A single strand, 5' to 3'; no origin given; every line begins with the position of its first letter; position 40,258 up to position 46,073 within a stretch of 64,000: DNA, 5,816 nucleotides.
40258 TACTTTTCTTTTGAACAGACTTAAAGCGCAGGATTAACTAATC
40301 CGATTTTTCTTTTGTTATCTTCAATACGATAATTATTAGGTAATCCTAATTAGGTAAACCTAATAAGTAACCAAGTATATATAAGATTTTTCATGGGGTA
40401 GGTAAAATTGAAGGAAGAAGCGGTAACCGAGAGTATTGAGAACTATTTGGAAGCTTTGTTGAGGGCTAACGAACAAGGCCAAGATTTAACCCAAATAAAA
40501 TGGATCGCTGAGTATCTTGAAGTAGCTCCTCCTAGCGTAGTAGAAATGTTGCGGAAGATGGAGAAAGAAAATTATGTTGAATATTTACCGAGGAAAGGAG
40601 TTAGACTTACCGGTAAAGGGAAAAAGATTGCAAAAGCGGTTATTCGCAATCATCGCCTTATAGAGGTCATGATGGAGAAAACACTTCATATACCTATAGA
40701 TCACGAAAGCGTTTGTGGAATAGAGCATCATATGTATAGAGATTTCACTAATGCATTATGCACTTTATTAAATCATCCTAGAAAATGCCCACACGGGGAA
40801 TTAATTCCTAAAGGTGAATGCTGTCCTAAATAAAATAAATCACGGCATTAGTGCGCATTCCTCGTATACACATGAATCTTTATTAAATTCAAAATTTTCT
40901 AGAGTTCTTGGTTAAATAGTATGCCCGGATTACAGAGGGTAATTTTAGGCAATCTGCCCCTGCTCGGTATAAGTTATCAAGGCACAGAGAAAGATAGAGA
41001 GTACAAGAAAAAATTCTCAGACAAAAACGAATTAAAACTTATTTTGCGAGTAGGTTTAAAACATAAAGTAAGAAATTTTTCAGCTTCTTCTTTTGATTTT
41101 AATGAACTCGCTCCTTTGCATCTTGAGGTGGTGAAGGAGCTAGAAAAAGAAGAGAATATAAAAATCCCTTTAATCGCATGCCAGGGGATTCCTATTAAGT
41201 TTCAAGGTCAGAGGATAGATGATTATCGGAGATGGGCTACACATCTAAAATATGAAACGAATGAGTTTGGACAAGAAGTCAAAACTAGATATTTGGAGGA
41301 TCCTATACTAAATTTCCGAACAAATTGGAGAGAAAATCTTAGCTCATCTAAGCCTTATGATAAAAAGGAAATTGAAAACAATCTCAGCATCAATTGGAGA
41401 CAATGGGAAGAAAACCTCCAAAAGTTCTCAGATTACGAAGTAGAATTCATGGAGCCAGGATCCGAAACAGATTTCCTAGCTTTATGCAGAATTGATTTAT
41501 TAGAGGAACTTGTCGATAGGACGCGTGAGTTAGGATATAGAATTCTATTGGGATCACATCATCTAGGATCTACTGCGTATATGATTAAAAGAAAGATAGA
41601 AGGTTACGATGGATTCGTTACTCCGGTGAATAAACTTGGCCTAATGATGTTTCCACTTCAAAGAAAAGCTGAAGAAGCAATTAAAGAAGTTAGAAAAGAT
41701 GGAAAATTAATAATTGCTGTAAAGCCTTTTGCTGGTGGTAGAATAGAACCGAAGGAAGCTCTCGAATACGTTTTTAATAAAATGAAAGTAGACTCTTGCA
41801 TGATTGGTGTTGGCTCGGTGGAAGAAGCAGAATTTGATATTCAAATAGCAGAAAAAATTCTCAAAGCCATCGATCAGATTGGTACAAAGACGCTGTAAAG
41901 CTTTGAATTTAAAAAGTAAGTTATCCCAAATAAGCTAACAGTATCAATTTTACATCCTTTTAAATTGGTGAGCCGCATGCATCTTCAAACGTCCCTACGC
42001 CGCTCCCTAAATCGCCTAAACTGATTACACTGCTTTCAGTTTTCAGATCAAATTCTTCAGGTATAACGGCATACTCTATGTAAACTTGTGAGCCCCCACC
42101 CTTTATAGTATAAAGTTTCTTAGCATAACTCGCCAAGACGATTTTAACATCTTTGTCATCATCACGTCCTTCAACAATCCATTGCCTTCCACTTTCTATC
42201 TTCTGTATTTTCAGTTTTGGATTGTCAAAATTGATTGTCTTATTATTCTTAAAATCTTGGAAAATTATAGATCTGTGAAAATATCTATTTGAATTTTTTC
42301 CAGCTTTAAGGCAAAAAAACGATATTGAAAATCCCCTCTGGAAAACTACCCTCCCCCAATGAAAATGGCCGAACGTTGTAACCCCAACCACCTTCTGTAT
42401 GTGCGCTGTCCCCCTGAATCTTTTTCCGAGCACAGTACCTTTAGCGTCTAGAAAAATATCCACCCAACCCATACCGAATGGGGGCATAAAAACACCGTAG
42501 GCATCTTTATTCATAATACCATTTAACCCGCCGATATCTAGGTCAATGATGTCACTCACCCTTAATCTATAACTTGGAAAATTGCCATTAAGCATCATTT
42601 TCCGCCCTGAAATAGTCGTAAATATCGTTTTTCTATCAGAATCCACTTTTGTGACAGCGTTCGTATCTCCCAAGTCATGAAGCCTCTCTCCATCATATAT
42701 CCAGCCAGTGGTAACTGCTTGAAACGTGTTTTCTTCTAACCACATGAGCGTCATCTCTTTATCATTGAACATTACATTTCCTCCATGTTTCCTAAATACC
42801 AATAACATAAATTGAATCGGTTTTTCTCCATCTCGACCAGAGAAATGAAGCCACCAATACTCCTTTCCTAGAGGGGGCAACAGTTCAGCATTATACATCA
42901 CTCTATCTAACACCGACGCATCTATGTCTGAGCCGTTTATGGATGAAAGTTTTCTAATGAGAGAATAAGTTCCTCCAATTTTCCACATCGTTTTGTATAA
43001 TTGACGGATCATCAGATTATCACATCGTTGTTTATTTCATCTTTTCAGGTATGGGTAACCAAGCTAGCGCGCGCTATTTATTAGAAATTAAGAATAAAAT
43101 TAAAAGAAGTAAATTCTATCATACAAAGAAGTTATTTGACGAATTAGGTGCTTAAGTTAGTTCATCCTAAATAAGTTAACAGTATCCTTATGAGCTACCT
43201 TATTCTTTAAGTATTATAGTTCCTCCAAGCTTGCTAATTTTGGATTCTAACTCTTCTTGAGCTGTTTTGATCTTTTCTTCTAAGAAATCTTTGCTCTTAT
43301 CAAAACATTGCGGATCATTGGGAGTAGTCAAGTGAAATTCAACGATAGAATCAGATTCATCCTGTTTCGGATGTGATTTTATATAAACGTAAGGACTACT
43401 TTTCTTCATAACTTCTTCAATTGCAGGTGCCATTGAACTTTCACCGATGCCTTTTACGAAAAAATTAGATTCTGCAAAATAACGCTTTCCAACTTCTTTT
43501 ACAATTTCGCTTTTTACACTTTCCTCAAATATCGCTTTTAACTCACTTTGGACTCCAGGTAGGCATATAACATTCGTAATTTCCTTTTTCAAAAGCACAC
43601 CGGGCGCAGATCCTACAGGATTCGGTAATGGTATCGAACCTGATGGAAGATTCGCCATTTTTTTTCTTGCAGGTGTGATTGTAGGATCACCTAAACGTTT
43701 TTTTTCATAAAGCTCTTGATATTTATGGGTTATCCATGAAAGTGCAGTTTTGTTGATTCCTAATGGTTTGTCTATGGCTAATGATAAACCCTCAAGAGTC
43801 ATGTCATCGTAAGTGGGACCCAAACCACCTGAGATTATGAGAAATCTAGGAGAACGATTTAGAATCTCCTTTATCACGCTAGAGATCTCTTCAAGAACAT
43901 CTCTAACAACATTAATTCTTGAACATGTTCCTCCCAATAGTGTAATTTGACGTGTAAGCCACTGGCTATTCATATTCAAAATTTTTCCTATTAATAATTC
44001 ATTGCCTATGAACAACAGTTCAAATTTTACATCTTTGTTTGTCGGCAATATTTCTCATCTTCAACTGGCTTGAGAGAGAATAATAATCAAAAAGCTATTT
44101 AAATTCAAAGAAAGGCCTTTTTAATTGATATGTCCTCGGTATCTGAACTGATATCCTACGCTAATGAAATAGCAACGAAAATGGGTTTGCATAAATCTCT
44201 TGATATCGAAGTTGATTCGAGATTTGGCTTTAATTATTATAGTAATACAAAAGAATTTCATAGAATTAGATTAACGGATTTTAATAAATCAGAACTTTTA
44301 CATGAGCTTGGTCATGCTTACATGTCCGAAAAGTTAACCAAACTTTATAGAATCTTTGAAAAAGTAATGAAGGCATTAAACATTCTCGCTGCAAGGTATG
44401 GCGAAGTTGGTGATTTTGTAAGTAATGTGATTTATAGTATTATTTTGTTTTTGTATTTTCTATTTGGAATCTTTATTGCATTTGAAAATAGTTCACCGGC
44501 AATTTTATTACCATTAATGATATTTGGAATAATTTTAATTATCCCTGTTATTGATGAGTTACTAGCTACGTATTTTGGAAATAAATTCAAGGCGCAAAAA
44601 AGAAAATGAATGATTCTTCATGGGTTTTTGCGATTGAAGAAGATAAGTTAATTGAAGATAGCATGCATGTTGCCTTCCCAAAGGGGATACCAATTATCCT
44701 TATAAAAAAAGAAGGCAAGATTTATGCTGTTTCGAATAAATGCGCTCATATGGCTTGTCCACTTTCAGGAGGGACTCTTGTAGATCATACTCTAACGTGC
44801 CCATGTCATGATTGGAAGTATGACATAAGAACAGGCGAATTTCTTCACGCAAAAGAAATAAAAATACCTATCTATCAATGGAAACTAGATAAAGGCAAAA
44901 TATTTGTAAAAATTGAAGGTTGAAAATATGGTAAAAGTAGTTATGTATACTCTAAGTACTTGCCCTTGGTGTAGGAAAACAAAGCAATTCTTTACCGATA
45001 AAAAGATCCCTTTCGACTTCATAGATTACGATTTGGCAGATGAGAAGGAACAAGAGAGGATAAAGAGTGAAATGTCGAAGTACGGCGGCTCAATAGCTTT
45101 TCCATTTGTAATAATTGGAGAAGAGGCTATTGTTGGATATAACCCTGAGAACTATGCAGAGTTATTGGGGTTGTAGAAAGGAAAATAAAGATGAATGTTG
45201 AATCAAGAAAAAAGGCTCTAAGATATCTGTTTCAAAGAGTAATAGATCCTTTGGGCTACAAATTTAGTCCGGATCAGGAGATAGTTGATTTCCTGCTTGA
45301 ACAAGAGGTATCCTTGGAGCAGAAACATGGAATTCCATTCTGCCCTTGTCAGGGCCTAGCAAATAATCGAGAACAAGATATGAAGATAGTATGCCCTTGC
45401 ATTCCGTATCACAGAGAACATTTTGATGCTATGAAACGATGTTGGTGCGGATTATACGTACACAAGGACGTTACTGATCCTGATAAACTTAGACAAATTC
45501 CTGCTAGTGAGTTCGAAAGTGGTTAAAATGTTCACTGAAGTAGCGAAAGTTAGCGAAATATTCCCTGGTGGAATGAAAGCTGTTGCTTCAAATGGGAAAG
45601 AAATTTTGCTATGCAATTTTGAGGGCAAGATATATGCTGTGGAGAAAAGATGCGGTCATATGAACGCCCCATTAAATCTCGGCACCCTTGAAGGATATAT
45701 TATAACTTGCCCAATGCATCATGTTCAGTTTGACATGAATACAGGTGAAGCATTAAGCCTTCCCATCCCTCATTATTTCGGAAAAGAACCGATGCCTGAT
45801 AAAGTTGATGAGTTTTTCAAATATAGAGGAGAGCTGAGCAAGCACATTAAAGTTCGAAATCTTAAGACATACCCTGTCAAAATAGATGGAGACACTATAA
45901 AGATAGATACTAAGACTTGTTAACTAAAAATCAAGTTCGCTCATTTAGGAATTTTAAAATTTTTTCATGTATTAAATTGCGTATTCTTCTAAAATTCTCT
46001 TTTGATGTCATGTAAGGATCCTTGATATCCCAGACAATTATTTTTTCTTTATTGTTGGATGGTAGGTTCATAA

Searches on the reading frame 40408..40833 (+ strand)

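Call 72: search_protein_families(library=pfam, proteins=[window:40408-40833:+], max_evalue=0.00001)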
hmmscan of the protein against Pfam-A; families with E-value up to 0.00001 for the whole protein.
window:40408-40833:+ (141 aa): 2 families
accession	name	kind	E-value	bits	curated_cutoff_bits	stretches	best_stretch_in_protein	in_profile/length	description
PF02742.21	Fe_dep_repr_C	-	1.8e-21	76.4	27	1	68-135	1-70/70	Iron dependent repressor, metal binding and dimerisation domain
PF01325.25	Fe_dep_repress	-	5.7e-17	62.1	26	1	7-65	3-60/60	Iron dependent repressor, N-terminal DNA binding domain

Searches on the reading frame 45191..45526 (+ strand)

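Call 38: search_protein_families(library=pfam, proteins=[window:45191-45526:+], max_evalue=0.0001)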
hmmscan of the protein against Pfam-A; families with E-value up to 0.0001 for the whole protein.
window:45191-45526:+ (111 aa): 1 family
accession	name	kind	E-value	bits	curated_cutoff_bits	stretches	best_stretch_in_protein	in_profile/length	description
PF02943.20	FeThRed_B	-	3.8e-26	91.6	22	1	9-107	4-103/106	Ferredoxin thioredoxin reductase catalytic beta chain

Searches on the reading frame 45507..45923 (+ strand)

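Call 38: search_protein_families(library=pfam, proteins=[window:45507-45923:+], max_evalue=0.0001)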
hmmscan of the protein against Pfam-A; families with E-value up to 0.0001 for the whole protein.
window:45507-45923:+ (138 aa): 3 families
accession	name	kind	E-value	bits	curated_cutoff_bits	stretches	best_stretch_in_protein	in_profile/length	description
PF00355.32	Rieske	-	9.6e-17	61.1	20.3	1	11-88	4-81/88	Rieske [2Fe-2S] domain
PF13806.12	Rieske_2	-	3.2e-10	40.3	27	1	9-133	2-103/104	Rieske-like [2Fe-2S] domain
PF22543.2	Rieske_4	-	3.3e-07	31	28.4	1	27-88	18-83/119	Soluble Rieske-type ferredoxin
